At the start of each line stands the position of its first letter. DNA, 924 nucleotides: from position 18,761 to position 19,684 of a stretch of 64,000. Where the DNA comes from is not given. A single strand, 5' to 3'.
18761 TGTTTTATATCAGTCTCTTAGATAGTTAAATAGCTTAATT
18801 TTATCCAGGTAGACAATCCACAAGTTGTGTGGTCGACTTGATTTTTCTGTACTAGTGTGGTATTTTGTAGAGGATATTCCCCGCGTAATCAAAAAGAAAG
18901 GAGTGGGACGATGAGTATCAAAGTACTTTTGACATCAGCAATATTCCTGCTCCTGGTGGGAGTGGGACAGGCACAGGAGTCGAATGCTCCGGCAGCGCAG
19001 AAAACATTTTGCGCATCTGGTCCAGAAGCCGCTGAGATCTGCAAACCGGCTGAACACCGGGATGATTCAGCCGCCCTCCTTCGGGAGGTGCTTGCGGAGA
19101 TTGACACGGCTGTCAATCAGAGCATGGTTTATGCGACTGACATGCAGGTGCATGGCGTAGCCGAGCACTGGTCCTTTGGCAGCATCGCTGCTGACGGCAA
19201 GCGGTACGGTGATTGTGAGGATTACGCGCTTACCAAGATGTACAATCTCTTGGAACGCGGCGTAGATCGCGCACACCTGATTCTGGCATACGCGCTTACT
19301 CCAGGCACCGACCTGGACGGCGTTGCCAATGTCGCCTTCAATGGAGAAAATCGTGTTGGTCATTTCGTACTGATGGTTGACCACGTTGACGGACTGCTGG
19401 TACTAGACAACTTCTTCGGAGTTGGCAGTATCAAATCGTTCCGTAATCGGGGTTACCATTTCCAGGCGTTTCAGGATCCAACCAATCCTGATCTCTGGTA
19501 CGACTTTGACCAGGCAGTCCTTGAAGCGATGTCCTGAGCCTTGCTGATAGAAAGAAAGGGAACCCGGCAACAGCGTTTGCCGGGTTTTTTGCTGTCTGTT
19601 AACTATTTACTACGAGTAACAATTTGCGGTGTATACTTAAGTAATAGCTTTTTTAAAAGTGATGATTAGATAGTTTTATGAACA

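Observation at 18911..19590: Proteobacterial-type BTLCP/LapG-like periplasmic cysteine protease as a self-contained, GC-richer unit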

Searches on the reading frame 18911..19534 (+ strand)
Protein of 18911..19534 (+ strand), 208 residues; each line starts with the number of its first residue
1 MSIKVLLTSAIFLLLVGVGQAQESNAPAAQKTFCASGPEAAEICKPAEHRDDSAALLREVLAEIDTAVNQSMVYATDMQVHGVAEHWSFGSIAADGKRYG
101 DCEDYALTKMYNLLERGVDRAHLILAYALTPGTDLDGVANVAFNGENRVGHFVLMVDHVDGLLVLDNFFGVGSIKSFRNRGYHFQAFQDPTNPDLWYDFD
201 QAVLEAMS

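Call 5: search_protein_families(library=pfam, proteins=[window:18911-19534:+], max_evalue=0.1)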
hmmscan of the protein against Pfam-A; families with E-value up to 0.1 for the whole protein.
window:18911-19534:+ (208 aa): 1 family
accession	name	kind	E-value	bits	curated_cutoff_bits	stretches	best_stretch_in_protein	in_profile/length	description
PF06035.17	Peptidase_C93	-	2.3e-23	83.2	27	1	22-201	3-159/162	Bacterial transglutaminase-like cysteine proteinase BTLCP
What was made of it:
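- On BTLCP / Pfam PF06035 Peptidase_C93 (MEROPS C93): 83.2 bits against a cut-off of 27, with profile positions 3-159 of 162 matched (call 5).
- Pfam scores 83.2 bits against a cut-off of 27 (call 5).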

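Call 6: search_protein_families(library=ncbifam, proteins=[window:18911-19534:+], max_evalue=0.1)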
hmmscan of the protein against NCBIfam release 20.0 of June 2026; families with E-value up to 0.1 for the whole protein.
window:18911-19534:+ (208 aa): 1 family
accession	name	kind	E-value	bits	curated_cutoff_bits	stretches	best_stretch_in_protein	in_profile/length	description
NF045674.1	CystProtLapG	equivalog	1e-07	31.4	320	1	57-127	63-132/221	cysteine protease LapG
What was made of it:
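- On LapG orthologue (NCBIfam NF045674 equivalog): 31.4 bits against a cut-off of 320, with only residues 57-127 matched (call 6).
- Closest known: LapG. Different: Only 31 bits on the LapG equivalog model, whose cut-off is 320 (call 6).
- The LapG equivalog scores 31 against a cut-off of 320 (call 6).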

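Call 7: find_homologous_proteins(query=window:18911-19534:+, max_evalue=0.001)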
Query window:18911-19534:+ (208 aa): 2 proteins with E <= 0.001 among 451 candidates.
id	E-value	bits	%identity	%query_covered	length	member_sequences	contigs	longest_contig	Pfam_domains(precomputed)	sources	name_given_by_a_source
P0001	1.8e-135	467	100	100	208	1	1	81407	PF06035.18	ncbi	ncbi:MAG: transglutaminase-like cysteine peptidase [Candidatus Paceibacterota bacterium]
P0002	5.5e-6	44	29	94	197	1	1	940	PF06035.18,PF04473.19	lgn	-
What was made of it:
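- Tried and rejected: It found only itself and one weak hit (call 7).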

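Call 8: search_solved_structures(query=window:18911-19534:+, max_evalue=1, show_alignments=2)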
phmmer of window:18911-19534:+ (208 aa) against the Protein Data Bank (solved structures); distinct sequences matched with E-value up to 1: 3.
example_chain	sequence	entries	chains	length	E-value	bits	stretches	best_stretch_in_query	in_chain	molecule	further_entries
4u65_E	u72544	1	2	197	0.00022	24.2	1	60-127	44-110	Putative cystine protease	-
4fgo_A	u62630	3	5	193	0.039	16.9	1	64-129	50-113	Periplasmic protein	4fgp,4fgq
5xtc_m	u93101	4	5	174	0.39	13.6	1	129-201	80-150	NADH-ubiquinone oxidoreductase chain 6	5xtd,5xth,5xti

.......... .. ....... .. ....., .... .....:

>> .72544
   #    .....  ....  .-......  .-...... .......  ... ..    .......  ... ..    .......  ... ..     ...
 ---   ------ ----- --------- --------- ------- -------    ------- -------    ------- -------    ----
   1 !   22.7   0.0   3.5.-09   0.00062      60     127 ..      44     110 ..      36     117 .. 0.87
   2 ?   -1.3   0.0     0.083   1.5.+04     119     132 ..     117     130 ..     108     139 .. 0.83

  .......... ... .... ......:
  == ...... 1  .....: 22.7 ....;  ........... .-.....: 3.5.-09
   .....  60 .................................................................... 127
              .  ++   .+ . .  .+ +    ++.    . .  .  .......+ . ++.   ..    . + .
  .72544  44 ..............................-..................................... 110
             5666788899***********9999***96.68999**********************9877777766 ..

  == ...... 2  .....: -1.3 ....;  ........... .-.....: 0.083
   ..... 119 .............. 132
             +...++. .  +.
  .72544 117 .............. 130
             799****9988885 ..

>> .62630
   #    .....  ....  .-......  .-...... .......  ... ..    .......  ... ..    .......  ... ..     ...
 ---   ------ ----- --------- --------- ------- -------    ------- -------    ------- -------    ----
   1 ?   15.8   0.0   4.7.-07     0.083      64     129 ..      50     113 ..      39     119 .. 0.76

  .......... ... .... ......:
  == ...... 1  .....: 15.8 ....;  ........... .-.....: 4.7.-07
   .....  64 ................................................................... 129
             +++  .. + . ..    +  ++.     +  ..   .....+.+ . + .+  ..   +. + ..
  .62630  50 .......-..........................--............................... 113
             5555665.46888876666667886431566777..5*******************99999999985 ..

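Call 17: search_protein_representatives(protein=window:18911-19534:+)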
Query: 208 residues. Proteins with E-value up to 0.001 (for the whole library): 1094; up to 1e-10: 9; up to 1e-30: 0. The best 150 are listed.
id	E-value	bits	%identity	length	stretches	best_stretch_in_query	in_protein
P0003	1.8e-28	115.9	100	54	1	155-208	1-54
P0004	9.6e-14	67.9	40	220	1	21-199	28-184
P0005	1.6e-13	67.1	35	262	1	20-199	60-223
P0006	5.3e-12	62.2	42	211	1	56-198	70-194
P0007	2.0e-11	60.3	32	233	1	54-199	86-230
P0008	2.5e-11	60.0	38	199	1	16-197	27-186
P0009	3.0e-11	59.7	35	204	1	22-197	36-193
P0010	4.1e-11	59.3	37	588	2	24-204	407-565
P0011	9.2e-11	58.1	40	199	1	18-198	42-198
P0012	2.2e-10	56.9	34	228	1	18-198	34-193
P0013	2.3e-10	56.9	35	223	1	24-198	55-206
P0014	3.6e-10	56.2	39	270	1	58-198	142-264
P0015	3.8e-10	56.1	46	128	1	58-169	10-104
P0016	3.9e-10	56.1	32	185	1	10-199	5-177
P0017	4.0e-10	56.1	39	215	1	23-197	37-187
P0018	4.4e-10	55.9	38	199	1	23-197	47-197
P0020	1.1e-09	54.6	38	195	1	22-204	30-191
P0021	1.2e-09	54.5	40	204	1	27-196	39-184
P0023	1.5e-09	54.2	46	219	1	58-199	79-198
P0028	3.8e-09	52.9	35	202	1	28-198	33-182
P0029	5.1e-09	52.4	33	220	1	6-197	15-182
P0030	5.5e-09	52.3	34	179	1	5-199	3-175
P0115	2.7e-07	46.8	33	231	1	27-144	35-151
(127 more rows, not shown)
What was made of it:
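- The best of 1094 hits among 1.84 billion representatives is 40% identical (call 17).
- Tried and rejected: The exhaustive representative search was needed (call 17).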

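Call 18: predict_structure(protein=window:18911-19534:+)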
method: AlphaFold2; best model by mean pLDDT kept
length: 208 residues; sequences in the alignment: 1
mean_pLDDT: 39.6   pTM: 0.34
mean pLDDT of the five models: 39.6, 36.7, 36.1, 33.5, 30.3
residues with pLDDT >= 90: 0; 70-90: 0; 50-70: 36; < 50: 172
segments of 3 or more residues with pLDDT < 50: 12-40, 44-57, 63-99, 117-122, 127-208
pLDDT, mean of each block of 10 residues (from residue 1): 54 43 32 37 43 45 45 23 32 41 57 50 48 44 38 35 35 30 30 37 31
secondary structure, 60 per line:
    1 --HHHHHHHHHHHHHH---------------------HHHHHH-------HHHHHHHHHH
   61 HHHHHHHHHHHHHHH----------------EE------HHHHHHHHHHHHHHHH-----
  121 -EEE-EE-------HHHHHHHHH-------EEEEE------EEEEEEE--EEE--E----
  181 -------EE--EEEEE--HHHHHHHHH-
elements in order: H3-16 H38-43 H51-75 H100-115 E122-124 H135-143 E151-155 E162-168 E171-173 E192-196 H199-207
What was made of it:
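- On BTLCP / Pfam PF06035 Peptidase_C93 (MEROPS C93): The single-sequence AF2 model had pLDDT 39.6 (call 18).
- The single-sequence AF2 model of the protease was unusable (pLDDT 39.6, call 18).
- Tried and rejected: Single-sequence AlphaFold of the protease. pLDDT was 39.6, so the model was unusable (call 18).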

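Call 19: list_cluster_members(proteins=[P0004, P0005, P0006, P0007, P0008, P0009, P0010, P0011, P0012, P0013])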
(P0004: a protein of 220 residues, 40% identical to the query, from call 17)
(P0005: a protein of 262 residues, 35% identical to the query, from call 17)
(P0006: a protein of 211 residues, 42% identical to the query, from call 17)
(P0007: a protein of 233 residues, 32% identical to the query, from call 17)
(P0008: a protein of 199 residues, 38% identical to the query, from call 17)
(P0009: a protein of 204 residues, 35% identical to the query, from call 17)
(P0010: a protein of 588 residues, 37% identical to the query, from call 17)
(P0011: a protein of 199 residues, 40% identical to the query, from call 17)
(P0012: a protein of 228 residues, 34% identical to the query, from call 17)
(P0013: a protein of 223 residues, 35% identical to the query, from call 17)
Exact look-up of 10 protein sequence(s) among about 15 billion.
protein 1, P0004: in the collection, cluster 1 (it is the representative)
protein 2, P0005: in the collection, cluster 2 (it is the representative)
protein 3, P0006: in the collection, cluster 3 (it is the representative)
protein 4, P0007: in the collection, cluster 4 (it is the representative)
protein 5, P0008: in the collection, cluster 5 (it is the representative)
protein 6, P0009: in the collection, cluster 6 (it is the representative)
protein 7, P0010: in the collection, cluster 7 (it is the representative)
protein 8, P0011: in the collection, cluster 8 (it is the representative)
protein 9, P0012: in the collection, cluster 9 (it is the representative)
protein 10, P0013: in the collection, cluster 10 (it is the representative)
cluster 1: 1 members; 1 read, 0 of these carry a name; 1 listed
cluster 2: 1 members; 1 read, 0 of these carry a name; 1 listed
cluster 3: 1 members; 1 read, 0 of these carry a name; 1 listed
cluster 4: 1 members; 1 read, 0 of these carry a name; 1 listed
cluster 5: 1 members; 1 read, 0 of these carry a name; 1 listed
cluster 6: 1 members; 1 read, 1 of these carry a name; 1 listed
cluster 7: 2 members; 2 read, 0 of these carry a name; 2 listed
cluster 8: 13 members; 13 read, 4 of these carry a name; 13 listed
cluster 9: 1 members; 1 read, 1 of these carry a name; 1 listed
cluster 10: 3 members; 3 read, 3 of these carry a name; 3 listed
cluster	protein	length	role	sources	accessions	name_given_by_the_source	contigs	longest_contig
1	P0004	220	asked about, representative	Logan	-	-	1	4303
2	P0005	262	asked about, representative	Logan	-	-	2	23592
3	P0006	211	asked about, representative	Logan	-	-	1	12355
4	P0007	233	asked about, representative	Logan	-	-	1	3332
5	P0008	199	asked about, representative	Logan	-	-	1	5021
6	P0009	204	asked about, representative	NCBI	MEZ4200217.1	MAG: transglutaminase-like cysteine peptidase [Candidatus Paceibacterota bacterium]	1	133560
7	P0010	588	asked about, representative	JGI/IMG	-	-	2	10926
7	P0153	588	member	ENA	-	-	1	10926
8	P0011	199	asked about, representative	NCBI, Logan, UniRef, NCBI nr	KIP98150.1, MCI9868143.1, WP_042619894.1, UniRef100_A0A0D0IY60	hypothetical protein RU07_22445 [Agrobacterium tumefaciens] | Transglutaminase n=1 Tax=Agrobacterium tumefaciens TaxID=358 RepID=A0A0D0IY60_AGRTU | transglutaminase-like cysteine peptidase [Rhizobium skierniewicense]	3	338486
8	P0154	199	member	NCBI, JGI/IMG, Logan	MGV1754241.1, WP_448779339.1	transglutaminase-like cysteine peptidase [Agrobacterium sp. CG674] | predicted transglutaminase-like cysteine proteinase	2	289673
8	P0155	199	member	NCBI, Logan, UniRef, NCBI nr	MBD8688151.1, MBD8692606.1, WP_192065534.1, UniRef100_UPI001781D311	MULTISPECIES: transglutaminase-like cysteine peptidase [unclassified Rhizobium] | transglutaminase-like cysteine peptidase n=1 Tax=unclassified Rhizobium TaxID=2613769 ...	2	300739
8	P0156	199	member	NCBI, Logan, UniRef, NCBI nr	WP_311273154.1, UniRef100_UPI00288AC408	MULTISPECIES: transglutaminase-like cysteine peptidase [unclassified Rhizobium] | transglutaminase-like cysteine peptidase n=1 Tax=unclassified Rhizobium TaxID=2613769 ...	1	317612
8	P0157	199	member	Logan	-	-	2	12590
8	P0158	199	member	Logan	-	-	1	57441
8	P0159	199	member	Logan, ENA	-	-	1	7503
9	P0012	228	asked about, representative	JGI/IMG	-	predicted transglutaminase-like cysteine proteinase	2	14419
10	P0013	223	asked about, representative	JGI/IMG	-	predicted transglutaminase-like cysteine proteinase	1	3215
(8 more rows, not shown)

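Call 21: find_homologous_proteins(query=A2, max_evalue=0.00001)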
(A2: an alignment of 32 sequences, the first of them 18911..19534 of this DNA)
Query A2 (32 sequences) (208 aa, profile of the alignment): 546 proteins with E <= 0.00001 among 8000 candidates; the best 120 are listed.
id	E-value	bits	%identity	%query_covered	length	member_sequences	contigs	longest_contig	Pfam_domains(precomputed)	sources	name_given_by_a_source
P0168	3.8e-66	240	31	95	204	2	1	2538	PF06035.18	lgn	-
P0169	1.2e-65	239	30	62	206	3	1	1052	PF06035.18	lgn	-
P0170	2.4e-65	238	28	85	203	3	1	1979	PF06035.18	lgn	-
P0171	2.8e-65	238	33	84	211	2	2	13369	PF06035.18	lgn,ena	-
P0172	3.3e-65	237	32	88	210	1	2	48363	PF06035.18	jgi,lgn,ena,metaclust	metaclust:\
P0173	4.6e-65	237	29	93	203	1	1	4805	PF06035.18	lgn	-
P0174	5.2e-65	237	30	83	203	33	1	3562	PF06035.18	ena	-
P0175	6.5e-65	236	27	97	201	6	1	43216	PF06035.18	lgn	-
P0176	6.8e-65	236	25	89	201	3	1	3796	PF06035.18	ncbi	-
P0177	1.4e-64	235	27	85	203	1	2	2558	PF06035.18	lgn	-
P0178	1.5e-64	235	28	85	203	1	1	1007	PF06035.18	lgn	-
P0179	1.5e-64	235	26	86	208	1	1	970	PF06035.18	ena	-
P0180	1.6e-64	235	28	84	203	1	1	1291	PF06035.18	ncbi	-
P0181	1.6e-64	235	33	70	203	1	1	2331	PF06035.18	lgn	-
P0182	2.5e-64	235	30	85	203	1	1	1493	PF06035.18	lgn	-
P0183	2.8e-64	234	26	92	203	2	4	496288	PF06035.18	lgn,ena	-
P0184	4.0e-64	234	31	83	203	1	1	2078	PF06035.18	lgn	-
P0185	6.2e-64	233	27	95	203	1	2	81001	PF06035.18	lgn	-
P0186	7.0e-64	233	28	85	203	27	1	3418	PF06035.18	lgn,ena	-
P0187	7.1e-64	233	32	80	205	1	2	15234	PF06035.18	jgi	jgi:predicted transglutaminase-like cysteine proteinase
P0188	7.5e-64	233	27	86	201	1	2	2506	PF06035.18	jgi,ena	jgi:predicted transglutaminase-like cysteine proteinase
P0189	8.6e-64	233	26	89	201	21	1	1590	PF06035.18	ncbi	-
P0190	8.9e-64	233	30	83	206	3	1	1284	PF06035.18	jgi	-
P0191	1.1e-63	232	31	87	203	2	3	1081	PF06035.18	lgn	-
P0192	1.2e-63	232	28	83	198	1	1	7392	PF06035.18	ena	-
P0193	1.3e-63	232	24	86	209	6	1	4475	PF06035.18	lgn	-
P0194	1.3e-63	232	27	84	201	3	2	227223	PF06035.18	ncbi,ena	-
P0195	1.3e-63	232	27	83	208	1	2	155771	PF06035.18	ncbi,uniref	ncbi:transglutaminase-like cysteine peptidase [Aminobacter sp. BE322]|uniref:transglutaminase-like c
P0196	1.4e-63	232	29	83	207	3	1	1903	PF06035.18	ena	-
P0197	1.5e-63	232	25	83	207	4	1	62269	PF06035.18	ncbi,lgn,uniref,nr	ncbi:putative transglutaminase-like cysteine proteinase [Pseudaminobacter salicylatoxidans]|uniref:P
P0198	1.7e-63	232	27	85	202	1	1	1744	PF06035.18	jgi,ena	-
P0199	2.3e-63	231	28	85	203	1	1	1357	PF06035.18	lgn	-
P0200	2.5e-63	231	26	92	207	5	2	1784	PF06035.18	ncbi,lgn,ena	-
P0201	2.6e-63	231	29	96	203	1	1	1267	PF06035.18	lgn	-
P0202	2.7e-63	231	25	89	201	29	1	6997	PF06035.18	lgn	-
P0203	3.5e-63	231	26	89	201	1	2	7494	PF06035.18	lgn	-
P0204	4.7e-63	230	27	83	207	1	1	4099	PF06035.18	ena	-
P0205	5.0e-63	230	27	94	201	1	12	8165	PF06035.18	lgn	-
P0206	5.1e-63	230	25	83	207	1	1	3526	PF06035.18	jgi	jgi:predicted transglutaminase-like cysteine proteinase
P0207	5.1e-63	230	25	83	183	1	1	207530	PF06035.18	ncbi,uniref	ncbi:transglutaminase-like cysteine peptidase [Mesorhizobium sp. KR1-2]|uniref:transglutaminase-like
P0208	6.0e-63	230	24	97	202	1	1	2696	PF06035.18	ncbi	-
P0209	6.0e-63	230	27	87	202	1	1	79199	PF06035.18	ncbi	-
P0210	6.4e-63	230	24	89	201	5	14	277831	PF06035.18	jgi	jgi:predicted transglutaminase-like cysteine proteinase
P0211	6.5e-63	230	26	83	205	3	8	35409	PF06035.18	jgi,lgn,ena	-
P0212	6.6e-63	230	28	95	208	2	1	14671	PF06035.18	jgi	jgi:predicted transglutaminase-like cysteine proteinase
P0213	6.7e-63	230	25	79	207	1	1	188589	PF06035.18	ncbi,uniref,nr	ncbi:transglutaminase-like cysteine peptidase [Mesorhizobium sp. CGMCC 1.15528]|uniref:Transglutamin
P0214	6.9e-63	230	32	70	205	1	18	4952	PF06035.18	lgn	-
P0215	7.0e-63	230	28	70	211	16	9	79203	PF06035.18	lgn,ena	-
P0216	7.1e-63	230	27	86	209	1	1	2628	PF06035.18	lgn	-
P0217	7.1e-63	230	30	83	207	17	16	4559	PF06035.18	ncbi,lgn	-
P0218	7.4e-63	230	28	87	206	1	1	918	PF06035.18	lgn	-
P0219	7.7e-63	230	29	94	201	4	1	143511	PF06035.18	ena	-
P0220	8.6e-63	229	29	70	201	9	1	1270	PF06035.18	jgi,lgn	jgi:predicted transglutaminase-like cysteine proteinase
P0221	1.0e-62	229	33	71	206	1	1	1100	PF06035.18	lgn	-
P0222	1.1e-62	229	29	83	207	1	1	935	PF06035.18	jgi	-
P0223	1.1e-62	229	28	83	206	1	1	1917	PF06035.18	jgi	jgi:predicted transglutaminase-like cysteine proteinase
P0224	1.2e-62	229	28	87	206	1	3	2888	PF06035.18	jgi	jgi:predicted transglutaminase-like cysteine proteinase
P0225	1.2e-62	229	29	79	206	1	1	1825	PF06035.18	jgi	jgi:predicted transglutaminase-like cysteine proteinase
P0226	1.3e-62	229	25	87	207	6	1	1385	PF06035.18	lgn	-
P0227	1.5e-62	229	26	86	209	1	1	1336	PF06035.18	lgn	-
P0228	1.7e-62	228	26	87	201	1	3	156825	PF06035.18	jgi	jgi:predicted transglutaminase-like cysteine proteinase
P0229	1.7e-62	228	29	95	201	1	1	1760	PF06035.18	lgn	-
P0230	2.0e-62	228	35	70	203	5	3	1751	PF06035.18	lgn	-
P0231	2.1e-62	228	24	94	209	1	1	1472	PF06035.18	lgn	-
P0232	2.3e-62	228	25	89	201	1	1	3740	PF06035.18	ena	-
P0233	2.4e-62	228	27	89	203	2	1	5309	PF06035.18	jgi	jgi:predicted transglutaminase-like cysteine proteinase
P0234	2.5e-62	228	28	70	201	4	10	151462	PF06035.18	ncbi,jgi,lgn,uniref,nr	ncbi:transglutaminase [Mesorhizobium sp. Root552]|jgi:predicted transglutaminase-like cysteine prote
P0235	2.6e-62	228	24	83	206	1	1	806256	PF06035.18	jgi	jgi:predicted transglutaminase-like cysteine proteinase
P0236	3.0e-62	228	30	83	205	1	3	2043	PF06035.18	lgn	-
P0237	3.0e-62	228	28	83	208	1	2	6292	PF06035.18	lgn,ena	-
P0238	3.1e-62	228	25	83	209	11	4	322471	PF06035.18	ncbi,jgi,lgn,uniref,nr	ncbi:transglutaminase-like cysteine peptidase [Aminobacter aminovorans]|jgi:predicted transglutamina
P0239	3.1e-62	228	27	83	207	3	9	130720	PF06035.18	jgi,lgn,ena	-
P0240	3.3e-62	228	30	80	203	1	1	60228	PF06035.18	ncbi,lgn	-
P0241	3.5e-62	228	26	86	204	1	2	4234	PF06035.18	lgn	-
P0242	3.6e-62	227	27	83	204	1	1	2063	PF06035.18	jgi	jgi:predicted transglutaminase-like cysteine proteinase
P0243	3.8e-62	227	25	93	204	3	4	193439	PF06035.18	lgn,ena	-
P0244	4.0e-62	227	27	70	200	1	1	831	PF06035.18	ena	-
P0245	4.1e-62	227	24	79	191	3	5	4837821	PF06035.18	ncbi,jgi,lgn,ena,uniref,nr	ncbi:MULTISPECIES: transglutaminase-like cysteine peptidase [unclassified Mesorhizobium]|jgi:predict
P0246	4.2e-62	227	24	83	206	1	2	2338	PF06035.18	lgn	-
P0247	4.5e-62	227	27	83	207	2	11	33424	PF06035.18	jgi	jgi:predicted transglutaminase-like cysteine proteinase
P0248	4.8e-62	227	27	83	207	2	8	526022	PF06035.18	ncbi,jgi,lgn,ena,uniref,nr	ncbi:transglutaminase-like cysteine peptidase [Ollibium composti]|jgi:predicted transglutaminase-lik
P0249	5.1e-62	227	25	83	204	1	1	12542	PF06035.18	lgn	-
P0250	5.5e-62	227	28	70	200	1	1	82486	PF06035.18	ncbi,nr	ncbi:MAG: transglutaminase-like cysteine peptidase [Rhizobiaceae bacterium]|nr:transglutaminase-like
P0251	5.5e-62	227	29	83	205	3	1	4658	PF06035.18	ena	-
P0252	5.9e-62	227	23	86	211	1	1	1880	PF06035.18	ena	-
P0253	6.0e-62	227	28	83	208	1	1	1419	PF06035.18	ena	-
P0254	6.1e-62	227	28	83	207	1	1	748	PF06035.18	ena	-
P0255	6.1e-62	227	27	83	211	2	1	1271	PF06035.18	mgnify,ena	mgnify:FL=1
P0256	6.8e-62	227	25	86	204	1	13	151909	PF06035.18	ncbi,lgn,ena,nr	ncbi:MAG: transglutaminase-like cysteine peptidase [Rhizobiaceae bacterium]|nr:MAG: transglutaminase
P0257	6.9e-62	227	26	86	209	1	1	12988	PF06035.18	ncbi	-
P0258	6.9e-62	227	31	69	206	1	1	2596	PF06035.18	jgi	jgi:predicted transglutaminase-like cysteine proteinase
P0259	7.3e-62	226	25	94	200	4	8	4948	PF06035.18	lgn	-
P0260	7.5e-62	226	28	94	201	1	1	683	PF06035.18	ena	-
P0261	7.9e-62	226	30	58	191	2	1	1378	PF06035.18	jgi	jgi:predicted transglutaminase-like cysteine proteinase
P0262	8.4e-62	226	25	83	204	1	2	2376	PF06035.18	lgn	-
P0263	8.4e-62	226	28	87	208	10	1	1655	PF06035.18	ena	-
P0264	8.5e-62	226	25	86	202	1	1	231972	PF06035.18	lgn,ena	-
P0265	8.8e-62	226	26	83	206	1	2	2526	PF06035.18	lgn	-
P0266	8.8e-62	226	25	87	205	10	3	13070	PF06035.18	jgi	-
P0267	9.1e-62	226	28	70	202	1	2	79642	PF06035.18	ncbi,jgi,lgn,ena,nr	ncbi:MAG TPA: transglutaminase-like cysteine peptidase [Rhizobiaceae bacterium]|jgi:predicted transg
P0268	9.2e-62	226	28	79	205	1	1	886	PF06035.18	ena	-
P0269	9.6e-62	226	26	83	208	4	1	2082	PF06035.18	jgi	jgi:predicted transglutaminase-like cysteine proteinase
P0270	9.8e-62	226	28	80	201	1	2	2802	PF06035.18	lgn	-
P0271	9.8e-62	226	29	84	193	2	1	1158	PF06035.18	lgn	-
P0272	9.9e-62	226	28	80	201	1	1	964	PF06035.18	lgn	-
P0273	1.0e-61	226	31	69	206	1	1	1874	PF06035.18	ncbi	-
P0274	1.1e-61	226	28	85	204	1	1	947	PF06035.18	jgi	-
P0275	1.2e-61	226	28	86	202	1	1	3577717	PF06035.18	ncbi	ncbi:transglutaminase-like cysteine peptidase [Phyllobacterium phragmitis]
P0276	1.2e-61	226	24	95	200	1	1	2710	PF06035.18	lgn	-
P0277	1.2e-61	226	27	65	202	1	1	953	PF06035.18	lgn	-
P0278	1.2e-61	226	30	65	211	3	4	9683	PF06035.18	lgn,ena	-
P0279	1.3e-61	226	26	96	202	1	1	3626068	PF06035.18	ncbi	ncbi:transglutaminase-like cysteine peptidase [Phyllobacteriaceae bacterium JZ32]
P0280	1.4e-61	226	26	86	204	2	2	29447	PF06035.18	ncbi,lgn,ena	-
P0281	1.5e-61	225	27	86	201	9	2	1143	PF06035.18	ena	-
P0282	1.6e-61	225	28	84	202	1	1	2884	PF06035.18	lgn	-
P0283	1.6e-61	225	28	69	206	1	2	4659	PF06035.18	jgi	jgi:predicted transglutaminase-like cysteine proteinase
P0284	1.6e-61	225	27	83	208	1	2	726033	PF06035.18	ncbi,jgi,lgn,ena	-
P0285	1.8e-61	225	28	87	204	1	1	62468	PF06035.18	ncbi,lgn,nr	ncbi:MAG: transglutaminase [Hyphomicrobiales bacterium]|nr:MAG: transglutaminase [Hyphomicrobiales b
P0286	1.8e-61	225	25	85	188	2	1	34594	PF06035.18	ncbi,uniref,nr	ncbi:transglutaminase-like cysteine peptidase [Nitratireductor sp. ZSWI3]|uniref:transglutaminase-li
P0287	1.8e-61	225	27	83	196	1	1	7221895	PF06035.18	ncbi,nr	ncbi:transglutaminase-like cysteine peptidase [Mesorhizobium loti]|nr:transglutaminase-like cysteine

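Call 22: find_encoding_contigs(protein=P0009, flank=10000, max_places=3)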
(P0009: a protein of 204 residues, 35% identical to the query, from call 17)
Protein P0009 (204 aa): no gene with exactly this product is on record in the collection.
